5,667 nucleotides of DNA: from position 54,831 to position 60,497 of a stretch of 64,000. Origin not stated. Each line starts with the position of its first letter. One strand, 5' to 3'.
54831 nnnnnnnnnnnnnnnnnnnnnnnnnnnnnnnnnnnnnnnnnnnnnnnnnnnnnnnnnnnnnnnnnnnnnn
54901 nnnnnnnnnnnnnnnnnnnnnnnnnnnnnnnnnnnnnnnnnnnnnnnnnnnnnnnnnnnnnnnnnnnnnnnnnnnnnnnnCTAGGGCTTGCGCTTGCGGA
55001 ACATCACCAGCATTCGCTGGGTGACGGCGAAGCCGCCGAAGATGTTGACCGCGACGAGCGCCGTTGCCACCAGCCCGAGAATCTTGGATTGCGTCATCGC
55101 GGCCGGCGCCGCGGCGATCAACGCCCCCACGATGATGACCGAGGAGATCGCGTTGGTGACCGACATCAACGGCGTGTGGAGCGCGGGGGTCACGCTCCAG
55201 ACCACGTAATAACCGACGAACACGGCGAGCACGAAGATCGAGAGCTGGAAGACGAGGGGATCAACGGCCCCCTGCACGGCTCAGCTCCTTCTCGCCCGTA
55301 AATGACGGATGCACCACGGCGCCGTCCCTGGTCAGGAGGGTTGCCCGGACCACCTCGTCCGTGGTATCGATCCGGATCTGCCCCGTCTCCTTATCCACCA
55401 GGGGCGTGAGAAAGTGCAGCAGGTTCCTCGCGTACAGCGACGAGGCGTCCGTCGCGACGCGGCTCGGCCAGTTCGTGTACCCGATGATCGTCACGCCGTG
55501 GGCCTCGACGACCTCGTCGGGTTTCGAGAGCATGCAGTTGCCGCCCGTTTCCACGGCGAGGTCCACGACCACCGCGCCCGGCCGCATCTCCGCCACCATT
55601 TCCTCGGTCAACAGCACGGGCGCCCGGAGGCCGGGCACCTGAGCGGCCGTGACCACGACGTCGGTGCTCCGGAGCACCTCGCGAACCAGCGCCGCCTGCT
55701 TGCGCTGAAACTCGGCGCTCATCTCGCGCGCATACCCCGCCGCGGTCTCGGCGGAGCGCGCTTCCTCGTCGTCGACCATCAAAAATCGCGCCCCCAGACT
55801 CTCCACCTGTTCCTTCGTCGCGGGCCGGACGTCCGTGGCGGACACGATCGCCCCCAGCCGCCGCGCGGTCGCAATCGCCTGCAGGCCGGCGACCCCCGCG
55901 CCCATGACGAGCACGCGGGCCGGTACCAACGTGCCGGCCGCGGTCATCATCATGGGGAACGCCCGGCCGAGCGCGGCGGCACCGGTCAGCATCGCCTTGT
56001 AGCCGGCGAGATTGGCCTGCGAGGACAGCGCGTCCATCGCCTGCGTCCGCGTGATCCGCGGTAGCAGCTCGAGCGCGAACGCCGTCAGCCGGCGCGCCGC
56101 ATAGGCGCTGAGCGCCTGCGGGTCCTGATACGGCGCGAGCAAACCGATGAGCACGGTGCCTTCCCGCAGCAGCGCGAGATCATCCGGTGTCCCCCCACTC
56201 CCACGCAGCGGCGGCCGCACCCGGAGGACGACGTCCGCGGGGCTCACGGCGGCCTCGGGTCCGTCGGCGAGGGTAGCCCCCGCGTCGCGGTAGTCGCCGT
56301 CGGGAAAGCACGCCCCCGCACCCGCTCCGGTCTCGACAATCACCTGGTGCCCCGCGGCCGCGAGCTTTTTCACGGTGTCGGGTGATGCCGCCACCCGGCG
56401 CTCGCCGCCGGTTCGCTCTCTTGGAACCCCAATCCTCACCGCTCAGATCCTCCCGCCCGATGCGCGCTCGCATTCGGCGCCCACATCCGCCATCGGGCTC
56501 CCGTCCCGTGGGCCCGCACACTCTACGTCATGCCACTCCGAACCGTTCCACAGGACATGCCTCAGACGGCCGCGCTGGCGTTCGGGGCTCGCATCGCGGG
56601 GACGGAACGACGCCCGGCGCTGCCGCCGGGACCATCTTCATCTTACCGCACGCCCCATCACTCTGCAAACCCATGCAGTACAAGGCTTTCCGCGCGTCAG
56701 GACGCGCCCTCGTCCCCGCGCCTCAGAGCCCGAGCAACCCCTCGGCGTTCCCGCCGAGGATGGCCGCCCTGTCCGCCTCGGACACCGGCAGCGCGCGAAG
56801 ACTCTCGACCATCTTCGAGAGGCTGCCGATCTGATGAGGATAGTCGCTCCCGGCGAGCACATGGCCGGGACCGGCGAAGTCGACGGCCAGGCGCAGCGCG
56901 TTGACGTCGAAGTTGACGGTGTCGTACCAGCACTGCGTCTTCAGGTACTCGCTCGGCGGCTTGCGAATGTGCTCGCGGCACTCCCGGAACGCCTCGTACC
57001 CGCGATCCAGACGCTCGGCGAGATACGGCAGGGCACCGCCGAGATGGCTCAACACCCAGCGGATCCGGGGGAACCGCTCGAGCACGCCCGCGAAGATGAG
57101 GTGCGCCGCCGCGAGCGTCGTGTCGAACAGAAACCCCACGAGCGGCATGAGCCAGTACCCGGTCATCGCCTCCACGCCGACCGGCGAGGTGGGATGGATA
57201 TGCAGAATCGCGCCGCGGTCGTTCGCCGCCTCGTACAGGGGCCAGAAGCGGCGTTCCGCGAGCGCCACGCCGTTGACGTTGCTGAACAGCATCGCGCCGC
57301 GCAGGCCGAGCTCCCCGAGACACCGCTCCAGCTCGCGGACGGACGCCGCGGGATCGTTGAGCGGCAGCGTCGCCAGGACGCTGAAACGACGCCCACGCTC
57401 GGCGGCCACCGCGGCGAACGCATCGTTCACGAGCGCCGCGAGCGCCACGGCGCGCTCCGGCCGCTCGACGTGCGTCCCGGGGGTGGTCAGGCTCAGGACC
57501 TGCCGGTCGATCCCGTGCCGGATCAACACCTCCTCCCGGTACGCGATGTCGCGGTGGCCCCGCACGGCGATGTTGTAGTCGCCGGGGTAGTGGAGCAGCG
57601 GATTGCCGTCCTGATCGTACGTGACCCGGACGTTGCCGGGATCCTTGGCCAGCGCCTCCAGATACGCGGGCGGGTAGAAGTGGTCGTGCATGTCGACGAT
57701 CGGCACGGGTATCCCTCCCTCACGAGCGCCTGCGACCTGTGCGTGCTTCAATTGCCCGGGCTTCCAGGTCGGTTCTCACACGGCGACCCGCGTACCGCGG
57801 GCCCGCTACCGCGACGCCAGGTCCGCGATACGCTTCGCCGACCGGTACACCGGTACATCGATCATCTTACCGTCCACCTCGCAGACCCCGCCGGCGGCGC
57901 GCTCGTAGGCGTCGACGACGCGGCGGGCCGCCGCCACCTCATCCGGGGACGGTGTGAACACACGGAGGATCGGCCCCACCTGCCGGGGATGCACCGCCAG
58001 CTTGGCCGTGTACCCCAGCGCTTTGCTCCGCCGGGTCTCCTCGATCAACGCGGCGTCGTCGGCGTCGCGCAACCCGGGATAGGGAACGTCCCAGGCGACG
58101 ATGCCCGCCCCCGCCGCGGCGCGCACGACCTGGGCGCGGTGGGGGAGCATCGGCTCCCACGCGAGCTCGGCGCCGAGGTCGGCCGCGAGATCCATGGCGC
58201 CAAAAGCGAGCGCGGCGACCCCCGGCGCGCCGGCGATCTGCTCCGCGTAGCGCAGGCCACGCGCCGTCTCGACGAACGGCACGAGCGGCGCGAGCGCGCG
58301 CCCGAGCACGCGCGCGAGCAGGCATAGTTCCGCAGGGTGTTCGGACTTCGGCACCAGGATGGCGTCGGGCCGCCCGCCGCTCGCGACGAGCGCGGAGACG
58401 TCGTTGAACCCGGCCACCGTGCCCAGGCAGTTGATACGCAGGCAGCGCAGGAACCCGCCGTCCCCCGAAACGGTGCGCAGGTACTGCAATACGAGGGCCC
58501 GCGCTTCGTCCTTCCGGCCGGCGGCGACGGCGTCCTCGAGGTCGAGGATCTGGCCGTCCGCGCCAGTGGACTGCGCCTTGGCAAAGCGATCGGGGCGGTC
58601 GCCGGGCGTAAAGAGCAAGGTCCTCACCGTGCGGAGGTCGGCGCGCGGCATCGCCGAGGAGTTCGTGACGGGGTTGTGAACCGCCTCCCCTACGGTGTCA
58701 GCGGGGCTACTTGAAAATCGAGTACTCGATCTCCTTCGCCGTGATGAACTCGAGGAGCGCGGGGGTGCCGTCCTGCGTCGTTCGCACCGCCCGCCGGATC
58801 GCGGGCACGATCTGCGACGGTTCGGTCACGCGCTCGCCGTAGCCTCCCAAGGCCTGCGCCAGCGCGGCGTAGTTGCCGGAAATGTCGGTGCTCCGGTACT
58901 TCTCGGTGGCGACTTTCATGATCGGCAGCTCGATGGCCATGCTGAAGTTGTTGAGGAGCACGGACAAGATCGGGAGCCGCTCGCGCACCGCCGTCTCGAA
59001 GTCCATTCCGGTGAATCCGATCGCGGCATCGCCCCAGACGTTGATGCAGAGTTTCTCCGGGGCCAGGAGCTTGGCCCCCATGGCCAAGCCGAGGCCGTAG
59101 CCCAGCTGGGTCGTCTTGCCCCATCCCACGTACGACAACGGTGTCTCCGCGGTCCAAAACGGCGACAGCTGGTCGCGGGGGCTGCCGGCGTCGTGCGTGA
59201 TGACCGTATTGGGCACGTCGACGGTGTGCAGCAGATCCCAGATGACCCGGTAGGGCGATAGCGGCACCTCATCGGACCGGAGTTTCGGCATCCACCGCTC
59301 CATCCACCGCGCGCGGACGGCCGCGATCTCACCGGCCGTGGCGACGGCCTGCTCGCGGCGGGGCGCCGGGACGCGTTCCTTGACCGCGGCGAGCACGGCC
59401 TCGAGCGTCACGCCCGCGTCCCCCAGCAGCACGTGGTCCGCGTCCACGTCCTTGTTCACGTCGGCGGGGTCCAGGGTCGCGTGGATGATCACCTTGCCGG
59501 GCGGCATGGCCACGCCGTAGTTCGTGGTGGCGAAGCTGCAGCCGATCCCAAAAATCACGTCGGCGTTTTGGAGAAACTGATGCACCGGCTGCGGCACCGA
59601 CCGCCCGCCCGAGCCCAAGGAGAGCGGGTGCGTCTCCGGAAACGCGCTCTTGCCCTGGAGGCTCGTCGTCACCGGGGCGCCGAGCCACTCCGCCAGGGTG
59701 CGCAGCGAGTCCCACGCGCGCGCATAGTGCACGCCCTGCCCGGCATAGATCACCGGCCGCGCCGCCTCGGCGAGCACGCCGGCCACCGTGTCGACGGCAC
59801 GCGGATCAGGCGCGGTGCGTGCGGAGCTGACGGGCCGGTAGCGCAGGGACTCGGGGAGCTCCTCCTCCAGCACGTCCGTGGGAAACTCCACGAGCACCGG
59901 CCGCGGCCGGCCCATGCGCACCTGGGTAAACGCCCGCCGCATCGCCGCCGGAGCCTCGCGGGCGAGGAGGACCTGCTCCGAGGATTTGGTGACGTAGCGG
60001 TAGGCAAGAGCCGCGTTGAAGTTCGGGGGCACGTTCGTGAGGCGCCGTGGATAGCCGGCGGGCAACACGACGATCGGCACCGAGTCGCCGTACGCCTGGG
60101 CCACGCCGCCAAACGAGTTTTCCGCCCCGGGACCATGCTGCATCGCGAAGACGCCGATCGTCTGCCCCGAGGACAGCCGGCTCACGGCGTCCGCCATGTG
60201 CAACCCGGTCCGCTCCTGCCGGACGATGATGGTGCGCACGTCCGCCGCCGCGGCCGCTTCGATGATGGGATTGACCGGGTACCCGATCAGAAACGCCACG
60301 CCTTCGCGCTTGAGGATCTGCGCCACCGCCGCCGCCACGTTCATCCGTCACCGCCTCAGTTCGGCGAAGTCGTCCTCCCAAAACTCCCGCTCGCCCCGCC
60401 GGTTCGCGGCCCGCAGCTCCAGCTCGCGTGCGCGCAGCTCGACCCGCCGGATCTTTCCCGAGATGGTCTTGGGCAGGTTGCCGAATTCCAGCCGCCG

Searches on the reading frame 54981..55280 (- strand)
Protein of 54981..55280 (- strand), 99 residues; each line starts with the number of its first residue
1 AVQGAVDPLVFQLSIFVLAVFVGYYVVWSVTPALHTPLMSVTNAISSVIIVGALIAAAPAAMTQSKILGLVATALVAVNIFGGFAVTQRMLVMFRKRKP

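Call 53: search_protein_families(library=pfam, proteins=[window:54981-55280:-])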
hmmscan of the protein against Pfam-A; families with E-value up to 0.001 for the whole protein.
window:54981-55280:- (99 aa): 1 family
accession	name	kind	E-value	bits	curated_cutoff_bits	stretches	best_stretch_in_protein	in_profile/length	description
PF12769.12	PNTB_4TM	-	1.9e-35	121.6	26.2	1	12-96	1-85/85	4TM region of pyridine nucleotide transhydrogenase, mitoch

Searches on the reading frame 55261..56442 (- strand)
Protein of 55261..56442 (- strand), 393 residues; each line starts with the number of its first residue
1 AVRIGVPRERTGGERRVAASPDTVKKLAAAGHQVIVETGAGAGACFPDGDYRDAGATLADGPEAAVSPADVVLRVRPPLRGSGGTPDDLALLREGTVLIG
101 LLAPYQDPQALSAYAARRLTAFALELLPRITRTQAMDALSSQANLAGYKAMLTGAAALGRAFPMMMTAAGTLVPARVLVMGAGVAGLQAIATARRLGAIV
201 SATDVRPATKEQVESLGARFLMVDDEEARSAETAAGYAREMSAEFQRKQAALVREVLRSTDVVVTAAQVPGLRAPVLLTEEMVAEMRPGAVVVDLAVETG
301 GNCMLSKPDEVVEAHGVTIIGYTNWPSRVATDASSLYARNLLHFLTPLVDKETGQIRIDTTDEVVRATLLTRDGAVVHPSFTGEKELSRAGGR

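Call 53: search_protein_families(library=pfam, proteins=[window:55261-56442:-])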
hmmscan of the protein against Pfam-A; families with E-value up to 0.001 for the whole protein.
window:55261-56442:- (393 aa): 3 families
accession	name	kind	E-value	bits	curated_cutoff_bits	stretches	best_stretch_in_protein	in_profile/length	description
PF01262.27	AlaDh_PNT_C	-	4.2e-66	222.9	23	1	150-378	1-213/214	Alanine dehydrogenase/PNT, C-terminal domain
PF05222.21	AlaDh_PNT_N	-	4.9e-43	147.1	30.4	1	5-146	1-136/136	Alanine dehydrogenase/PNT, N-terminal domain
PF02826.25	2-Hacid_dh_C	-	0.00034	20.5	25.1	0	174-224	36-86/178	D-isomer specific 2-hydroxyacid dehydrogenase, NAD binding domain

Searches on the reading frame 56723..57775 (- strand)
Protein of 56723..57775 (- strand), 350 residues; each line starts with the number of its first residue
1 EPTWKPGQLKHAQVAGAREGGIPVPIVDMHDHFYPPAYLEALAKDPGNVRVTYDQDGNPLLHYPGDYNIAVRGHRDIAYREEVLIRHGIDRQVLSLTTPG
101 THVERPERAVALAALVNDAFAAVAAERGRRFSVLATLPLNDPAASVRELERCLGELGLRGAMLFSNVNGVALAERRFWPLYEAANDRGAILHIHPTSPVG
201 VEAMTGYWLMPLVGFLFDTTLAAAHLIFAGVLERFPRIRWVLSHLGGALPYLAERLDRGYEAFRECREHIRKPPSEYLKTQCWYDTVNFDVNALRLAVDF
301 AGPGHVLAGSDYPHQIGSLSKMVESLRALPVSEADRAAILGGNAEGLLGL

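Call 53: search_protein_families(library=pfam, proteins=[window:56723-57775:-])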
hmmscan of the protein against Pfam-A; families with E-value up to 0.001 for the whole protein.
window:56723-57775:- (350 aa): 1 family
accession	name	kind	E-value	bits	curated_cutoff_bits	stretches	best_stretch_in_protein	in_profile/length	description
PF04909.20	Amidohydro_2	-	2.6e-44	152.6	26.4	1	27-350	1-289/289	Amidohydrolase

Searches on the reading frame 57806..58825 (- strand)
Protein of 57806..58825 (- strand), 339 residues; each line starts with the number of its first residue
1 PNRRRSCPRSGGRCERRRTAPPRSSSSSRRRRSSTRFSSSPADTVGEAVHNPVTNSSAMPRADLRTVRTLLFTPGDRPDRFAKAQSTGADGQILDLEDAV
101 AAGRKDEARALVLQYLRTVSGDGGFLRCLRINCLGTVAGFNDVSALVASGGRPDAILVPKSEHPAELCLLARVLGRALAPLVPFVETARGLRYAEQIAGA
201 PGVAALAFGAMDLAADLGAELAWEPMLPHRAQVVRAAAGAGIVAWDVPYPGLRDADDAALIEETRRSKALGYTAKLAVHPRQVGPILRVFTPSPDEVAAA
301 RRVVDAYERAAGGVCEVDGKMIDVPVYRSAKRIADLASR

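Call 53: search_protein_families(library=pfam, proteins=[window:57806-58825:-])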
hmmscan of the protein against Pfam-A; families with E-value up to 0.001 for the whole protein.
window:57806-58825:- (339 aa): 2 families
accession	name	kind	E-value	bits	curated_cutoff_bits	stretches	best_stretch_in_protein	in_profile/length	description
PF03328.21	HpcH_HpaI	-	7.3e-29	101.1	25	1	68-280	1-221/221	HpcH/HpaI aldolase/citrate lyase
PF15617.12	C-C_Bond_Lyase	-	1.8e-07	31.1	28.4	1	259-336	237-314/320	C-C_Bond_Lyase of the TIM-Barrel fold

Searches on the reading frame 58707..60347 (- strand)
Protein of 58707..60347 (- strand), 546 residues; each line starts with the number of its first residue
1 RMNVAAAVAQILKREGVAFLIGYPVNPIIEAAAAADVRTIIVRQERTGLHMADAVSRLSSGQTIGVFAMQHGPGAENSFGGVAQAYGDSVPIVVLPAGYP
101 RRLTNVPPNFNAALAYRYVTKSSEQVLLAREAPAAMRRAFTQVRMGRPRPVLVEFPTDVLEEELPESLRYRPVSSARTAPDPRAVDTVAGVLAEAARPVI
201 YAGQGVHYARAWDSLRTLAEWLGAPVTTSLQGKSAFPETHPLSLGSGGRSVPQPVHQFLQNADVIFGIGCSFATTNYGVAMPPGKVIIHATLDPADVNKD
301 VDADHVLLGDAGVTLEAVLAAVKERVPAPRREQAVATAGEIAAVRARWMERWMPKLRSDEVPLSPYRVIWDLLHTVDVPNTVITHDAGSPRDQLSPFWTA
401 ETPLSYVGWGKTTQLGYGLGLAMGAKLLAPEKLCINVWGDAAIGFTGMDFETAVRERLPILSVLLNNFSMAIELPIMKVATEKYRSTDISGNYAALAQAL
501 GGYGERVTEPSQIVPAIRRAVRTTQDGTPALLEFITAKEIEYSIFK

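Call 53: search_protein_families(library=pfam, proteins=[window:58707-60347:-])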
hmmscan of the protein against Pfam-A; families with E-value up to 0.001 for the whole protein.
window:58707-60347:- (546 aa): 3 families
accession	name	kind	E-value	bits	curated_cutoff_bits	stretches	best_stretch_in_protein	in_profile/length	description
PF00205.28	TPP_enzyme_M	-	6e-34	117.1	30.4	1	185-317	1-136/137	Thiamine pyrophosphate enzyme, central domain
PF02775.26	TPP_enzyme_C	-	7.5e-25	87.9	21.9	1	386-533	1-150/151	Thiamine pyrophosphate enzyme, C-terminal TPP binding domain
PF02776.23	TPP_enzyme_N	-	8e-22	77.7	26.8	1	2-105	1-106/119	Thiamine pyrophosphate enzyme, N-terminal TPP binding domain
